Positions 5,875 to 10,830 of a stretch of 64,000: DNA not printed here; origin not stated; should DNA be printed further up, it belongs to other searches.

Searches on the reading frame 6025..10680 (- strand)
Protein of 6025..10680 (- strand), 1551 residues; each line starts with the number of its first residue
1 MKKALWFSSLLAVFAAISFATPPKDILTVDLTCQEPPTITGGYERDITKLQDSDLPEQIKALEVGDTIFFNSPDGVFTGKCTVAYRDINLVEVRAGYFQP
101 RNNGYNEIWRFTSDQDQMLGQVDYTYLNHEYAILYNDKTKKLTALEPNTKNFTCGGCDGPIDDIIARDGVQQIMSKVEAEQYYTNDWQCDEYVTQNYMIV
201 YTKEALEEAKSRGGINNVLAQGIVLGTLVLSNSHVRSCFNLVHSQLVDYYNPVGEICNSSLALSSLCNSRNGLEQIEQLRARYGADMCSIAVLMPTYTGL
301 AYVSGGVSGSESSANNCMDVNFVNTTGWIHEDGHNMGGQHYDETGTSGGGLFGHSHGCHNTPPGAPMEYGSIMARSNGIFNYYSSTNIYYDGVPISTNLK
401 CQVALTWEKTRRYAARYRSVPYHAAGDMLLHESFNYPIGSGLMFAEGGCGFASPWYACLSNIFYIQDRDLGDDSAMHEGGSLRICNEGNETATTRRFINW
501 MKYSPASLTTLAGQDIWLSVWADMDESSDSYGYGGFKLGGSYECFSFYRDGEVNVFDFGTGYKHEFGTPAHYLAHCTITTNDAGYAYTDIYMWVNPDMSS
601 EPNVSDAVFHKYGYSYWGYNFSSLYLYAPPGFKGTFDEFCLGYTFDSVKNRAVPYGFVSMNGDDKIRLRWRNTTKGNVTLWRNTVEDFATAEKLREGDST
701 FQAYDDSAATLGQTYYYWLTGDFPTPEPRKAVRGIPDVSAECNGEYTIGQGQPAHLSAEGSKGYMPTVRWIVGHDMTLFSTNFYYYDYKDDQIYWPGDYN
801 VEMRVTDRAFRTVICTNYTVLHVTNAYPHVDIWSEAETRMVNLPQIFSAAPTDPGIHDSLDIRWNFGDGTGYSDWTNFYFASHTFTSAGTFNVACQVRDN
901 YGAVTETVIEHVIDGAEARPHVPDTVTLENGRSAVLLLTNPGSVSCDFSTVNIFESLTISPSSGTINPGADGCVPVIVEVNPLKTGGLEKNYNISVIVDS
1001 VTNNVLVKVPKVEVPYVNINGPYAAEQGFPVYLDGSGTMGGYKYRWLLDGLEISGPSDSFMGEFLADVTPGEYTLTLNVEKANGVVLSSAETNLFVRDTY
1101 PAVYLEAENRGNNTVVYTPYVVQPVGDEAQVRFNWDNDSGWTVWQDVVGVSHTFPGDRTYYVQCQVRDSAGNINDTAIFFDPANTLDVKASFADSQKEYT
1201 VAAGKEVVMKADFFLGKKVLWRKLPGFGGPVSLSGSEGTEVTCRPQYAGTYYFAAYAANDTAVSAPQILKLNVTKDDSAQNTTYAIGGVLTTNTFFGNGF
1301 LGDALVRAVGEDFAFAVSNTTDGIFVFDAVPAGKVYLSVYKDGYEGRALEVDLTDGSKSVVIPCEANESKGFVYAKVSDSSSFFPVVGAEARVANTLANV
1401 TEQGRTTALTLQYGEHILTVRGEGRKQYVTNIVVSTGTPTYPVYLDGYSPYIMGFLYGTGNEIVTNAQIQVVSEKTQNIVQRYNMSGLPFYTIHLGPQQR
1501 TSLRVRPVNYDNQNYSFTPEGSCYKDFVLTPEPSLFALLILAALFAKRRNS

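Call 29: search_protein_families(library=pfam, proteins=[window:6025-10680:-], max_evalue=0.001)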
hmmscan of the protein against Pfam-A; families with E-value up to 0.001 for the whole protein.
window:6025-10680:- (1551 aa): 4 families
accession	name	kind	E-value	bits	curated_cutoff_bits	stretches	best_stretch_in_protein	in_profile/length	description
PF00801.26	PKD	-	1.5e-11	44.6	23.5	1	858-908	28-76/80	PKD domain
PF18911.6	PKD_4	-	9.1e-09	35.7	27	1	826-907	2-78/85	PKD domain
PF13688.12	Reprolysin_5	-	4.2e-06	27.6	27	1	232-378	41-189/196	Metallo-peptidase family M12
PF13620.12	CarboxypepD_reg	-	0.00063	20.5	32.3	0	1304-1360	17-76/82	Carboxypeptidase regulatory-like domain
